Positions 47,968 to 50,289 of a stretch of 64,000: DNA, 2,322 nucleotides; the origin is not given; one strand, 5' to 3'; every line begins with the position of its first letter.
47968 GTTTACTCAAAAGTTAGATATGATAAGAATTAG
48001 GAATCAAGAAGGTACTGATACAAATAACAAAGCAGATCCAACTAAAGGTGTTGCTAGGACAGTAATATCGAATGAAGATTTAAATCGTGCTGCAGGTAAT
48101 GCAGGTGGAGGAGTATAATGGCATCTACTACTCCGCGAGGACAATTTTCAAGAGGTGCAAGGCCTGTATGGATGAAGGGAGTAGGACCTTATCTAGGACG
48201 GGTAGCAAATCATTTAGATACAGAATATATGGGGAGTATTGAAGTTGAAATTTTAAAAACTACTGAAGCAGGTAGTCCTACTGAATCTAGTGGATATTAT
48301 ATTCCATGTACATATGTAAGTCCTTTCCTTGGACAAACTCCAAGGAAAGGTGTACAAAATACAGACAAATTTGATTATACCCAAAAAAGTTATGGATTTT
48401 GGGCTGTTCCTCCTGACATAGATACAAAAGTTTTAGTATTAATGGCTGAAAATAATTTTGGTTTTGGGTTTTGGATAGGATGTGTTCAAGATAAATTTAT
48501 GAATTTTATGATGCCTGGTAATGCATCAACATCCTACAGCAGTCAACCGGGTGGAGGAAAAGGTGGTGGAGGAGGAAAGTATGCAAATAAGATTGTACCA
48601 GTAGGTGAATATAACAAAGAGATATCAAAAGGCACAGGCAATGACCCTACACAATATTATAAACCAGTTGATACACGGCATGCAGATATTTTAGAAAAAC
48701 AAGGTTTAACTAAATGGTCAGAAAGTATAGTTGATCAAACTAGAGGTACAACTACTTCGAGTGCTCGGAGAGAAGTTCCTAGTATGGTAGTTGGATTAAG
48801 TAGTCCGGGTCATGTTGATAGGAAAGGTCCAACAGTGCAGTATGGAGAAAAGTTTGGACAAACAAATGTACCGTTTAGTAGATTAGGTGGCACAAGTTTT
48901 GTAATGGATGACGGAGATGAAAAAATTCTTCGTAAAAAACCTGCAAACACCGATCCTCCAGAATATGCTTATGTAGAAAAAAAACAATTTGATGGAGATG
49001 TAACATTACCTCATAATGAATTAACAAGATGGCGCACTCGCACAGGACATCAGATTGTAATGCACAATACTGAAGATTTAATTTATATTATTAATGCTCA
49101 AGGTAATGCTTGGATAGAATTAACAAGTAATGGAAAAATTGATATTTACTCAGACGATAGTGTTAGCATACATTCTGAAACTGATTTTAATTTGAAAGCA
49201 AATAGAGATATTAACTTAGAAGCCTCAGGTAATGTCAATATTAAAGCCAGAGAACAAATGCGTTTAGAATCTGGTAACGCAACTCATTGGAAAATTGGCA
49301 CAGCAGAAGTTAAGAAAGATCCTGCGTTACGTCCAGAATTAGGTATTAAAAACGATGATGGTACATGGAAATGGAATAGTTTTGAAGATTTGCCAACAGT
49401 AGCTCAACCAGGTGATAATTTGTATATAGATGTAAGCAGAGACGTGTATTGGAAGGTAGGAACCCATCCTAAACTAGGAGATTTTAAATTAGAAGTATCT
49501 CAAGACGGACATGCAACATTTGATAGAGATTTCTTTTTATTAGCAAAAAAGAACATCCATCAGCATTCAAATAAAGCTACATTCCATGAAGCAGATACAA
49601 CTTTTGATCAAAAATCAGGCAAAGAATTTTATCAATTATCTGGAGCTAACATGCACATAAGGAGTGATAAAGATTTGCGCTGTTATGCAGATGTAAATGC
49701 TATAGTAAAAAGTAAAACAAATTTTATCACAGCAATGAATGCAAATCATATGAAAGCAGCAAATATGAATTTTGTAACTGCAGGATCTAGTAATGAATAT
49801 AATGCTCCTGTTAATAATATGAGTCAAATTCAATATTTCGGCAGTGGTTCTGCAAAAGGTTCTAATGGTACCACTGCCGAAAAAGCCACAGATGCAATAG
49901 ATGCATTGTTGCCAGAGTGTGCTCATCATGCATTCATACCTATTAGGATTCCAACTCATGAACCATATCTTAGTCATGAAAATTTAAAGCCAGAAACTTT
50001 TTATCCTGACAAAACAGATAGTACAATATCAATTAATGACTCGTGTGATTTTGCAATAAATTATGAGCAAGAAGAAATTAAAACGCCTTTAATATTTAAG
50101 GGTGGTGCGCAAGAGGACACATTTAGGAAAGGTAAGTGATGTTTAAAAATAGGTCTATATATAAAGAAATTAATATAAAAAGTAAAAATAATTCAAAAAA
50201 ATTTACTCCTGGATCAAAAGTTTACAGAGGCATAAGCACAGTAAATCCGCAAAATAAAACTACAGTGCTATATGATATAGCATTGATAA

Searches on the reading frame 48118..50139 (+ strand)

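Call 40: search_protein_families(library=phrogs, proteins=[window:48118-50139:+], max_evalue=0.001)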
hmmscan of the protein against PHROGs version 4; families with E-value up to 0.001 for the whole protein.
window:48118-50139:+ (673 aa): 1 family
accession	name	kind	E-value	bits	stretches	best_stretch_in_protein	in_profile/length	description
phrog_13211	-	tail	1.9e-41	143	2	37-230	34-200/887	baseplate hub subunit and tail lysozyme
